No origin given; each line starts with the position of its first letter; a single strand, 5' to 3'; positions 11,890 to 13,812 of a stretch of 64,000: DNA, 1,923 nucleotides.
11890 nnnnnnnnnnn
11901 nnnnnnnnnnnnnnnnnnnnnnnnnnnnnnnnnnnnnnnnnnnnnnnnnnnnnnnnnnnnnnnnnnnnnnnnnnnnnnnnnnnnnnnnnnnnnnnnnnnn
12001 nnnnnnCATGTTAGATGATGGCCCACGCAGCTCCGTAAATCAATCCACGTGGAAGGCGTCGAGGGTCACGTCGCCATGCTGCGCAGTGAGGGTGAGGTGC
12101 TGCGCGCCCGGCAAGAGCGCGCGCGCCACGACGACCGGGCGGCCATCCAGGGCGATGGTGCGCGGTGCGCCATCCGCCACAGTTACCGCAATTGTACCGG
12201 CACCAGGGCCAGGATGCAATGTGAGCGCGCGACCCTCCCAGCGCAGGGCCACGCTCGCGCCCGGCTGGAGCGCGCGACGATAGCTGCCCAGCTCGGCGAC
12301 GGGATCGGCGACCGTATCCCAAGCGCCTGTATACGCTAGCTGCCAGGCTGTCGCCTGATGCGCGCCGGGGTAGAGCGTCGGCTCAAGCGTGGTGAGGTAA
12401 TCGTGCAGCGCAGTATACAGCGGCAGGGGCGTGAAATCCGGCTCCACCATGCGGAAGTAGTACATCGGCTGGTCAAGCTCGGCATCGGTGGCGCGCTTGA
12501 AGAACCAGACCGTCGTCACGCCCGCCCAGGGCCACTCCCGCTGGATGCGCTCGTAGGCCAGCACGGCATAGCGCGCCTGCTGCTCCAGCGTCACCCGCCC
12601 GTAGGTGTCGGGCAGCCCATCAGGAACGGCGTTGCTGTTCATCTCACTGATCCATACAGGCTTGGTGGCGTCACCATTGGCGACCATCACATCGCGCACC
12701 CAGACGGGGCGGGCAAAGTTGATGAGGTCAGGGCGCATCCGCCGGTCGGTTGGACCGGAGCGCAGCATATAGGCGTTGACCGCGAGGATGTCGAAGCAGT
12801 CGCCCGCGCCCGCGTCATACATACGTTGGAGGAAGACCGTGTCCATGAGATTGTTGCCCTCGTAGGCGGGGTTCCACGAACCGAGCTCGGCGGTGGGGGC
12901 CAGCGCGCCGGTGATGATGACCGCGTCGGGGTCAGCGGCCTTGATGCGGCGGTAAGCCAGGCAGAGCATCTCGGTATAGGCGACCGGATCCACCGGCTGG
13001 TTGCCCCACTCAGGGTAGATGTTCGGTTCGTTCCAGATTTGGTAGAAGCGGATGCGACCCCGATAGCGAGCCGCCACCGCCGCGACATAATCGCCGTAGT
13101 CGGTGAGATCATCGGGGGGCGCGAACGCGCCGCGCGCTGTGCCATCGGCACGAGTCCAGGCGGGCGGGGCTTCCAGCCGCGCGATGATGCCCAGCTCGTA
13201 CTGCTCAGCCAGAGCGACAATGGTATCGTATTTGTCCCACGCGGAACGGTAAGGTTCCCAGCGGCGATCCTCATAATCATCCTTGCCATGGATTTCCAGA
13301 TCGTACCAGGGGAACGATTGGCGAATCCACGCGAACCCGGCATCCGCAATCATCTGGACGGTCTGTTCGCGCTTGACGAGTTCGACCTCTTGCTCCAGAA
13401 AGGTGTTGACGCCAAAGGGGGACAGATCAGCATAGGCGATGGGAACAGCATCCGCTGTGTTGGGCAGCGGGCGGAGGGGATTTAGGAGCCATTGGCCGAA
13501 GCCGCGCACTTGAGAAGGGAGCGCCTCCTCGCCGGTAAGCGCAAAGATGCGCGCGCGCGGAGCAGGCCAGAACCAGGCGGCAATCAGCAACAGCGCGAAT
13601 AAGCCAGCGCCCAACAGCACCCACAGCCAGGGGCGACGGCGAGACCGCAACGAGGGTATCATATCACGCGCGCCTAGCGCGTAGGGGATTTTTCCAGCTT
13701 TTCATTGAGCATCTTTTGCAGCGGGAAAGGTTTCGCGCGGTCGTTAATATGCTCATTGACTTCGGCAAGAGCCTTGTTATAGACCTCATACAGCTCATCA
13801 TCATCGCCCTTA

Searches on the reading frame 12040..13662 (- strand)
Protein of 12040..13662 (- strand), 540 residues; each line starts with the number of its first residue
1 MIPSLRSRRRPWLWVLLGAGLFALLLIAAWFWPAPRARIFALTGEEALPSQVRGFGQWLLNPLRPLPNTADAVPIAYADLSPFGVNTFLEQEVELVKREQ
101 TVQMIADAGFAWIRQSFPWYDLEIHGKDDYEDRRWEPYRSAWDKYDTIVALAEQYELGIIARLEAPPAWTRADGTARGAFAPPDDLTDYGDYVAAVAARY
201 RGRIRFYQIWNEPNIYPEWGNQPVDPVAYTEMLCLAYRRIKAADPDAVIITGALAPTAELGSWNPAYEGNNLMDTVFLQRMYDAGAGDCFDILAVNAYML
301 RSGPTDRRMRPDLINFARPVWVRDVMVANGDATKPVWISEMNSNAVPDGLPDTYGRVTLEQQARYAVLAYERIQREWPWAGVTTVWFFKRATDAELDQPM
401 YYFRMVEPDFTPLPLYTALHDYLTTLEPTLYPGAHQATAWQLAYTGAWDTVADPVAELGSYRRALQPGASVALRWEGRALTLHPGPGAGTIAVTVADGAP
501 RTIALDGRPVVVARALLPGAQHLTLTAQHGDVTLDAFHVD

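Call 73: find_encoding_contigs(protein=window:12040-13662:-, flank=10000, max_places=1)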
Protein window:12040-13662:- (540 aa): 9 contigs read that carry it; 1 place shown.
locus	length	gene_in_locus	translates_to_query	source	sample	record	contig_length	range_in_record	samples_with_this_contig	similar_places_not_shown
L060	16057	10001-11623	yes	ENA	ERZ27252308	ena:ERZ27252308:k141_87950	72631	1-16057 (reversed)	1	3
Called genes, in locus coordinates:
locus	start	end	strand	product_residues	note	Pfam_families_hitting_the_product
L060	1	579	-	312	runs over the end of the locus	PF13489:Methyltransf_23, PF07021:MetW (weak), PF13847:Methyltransf_31, PF08241:Methyltransf_11, PF08242:Methyltransf_12, PF13649:Methyltransf_25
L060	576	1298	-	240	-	PF00535:Glycos_transf_2, PF13641:Glyco_tranf_2_3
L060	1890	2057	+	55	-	PF00471:Ribosomal_L33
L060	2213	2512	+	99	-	PF00584:SecE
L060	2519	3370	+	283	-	PF02357:NusG, PF00467:KOW (weak)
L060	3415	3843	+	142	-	PF03946:Ribosomal_L11_N, PF00298:Ribosomal_L11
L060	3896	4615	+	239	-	PF00687:Ribosomal_L1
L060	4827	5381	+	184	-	PF00466:Ribosomal_L10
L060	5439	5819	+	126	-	PF16320:Ribosomal_L12_N, PF00542:Ribosomal_L12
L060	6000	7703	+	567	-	PF27448:Rph_4th, PF00391:PEP-utilizers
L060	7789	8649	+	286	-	PF01326:PPDK_N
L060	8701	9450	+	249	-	PF01790:LGT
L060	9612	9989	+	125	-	-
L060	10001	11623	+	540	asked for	-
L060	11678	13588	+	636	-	PF13231:PMT_2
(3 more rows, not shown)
